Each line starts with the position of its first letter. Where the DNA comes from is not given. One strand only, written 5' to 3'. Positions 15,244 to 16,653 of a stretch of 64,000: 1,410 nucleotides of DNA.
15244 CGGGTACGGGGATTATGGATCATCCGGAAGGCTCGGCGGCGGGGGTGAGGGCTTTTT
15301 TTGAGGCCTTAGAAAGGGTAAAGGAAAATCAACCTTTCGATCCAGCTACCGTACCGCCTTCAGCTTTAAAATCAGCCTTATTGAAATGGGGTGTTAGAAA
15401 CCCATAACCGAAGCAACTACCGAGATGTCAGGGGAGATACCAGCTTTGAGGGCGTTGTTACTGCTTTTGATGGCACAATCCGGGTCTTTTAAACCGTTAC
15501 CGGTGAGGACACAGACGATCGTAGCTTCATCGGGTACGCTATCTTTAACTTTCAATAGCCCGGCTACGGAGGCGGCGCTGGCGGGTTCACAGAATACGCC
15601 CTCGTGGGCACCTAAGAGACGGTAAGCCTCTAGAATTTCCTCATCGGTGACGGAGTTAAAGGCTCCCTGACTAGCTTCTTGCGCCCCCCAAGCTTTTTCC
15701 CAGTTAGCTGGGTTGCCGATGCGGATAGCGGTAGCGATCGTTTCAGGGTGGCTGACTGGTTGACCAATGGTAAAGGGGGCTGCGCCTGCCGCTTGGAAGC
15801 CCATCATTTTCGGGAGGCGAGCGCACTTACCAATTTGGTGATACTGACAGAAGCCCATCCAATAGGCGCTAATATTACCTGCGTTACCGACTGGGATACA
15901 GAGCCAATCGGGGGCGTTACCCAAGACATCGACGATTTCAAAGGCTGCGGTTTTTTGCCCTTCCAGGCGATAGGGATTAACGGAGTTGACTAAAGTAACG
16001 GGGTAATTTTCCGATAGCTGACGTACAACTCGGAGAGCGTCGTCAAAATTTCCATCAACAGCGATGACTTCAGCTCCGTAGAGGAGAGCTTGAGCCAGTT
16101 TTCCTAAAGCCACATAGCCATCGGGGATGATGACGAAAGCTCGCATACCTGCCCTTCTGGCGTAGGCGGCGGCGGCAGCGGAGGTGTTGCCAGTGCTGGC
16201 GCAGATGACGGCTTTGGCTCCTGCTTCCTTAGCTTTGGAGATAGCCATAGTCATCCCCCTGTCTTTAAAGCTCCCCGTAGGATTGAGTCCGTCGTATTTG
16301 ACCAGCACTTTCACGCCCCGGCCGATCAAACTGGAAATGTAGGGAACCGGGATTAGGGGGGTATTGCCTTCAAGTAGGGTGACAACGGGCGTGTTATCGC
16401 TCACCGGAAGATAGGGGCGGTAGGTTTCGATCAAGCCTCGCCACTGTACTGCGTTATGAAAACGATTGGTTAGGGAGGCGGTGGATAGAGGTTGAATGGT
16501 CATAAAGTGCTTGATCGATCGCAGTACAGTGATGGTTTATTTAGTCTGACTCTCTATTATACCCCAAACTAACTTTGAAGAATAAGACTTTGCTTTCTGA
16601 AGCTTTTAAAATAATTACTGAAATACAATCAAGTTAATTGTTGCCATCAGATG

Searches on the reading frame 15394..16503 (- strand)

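Call 9: search_protein_families(library=pfam, proteins=[window:15394-16503:-], max_evalue=0.001)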
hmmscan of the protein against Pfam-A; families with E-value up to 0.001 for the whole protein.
window:15394-16503:- (369 aa): 1 family
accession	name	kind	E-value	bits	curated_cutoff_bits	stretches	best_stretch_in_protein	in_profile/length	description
PF00291.31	PALP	-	9.2e-76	255.4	35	1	41-335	1-295/295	Pyridoxal-phosphate dependent enzyme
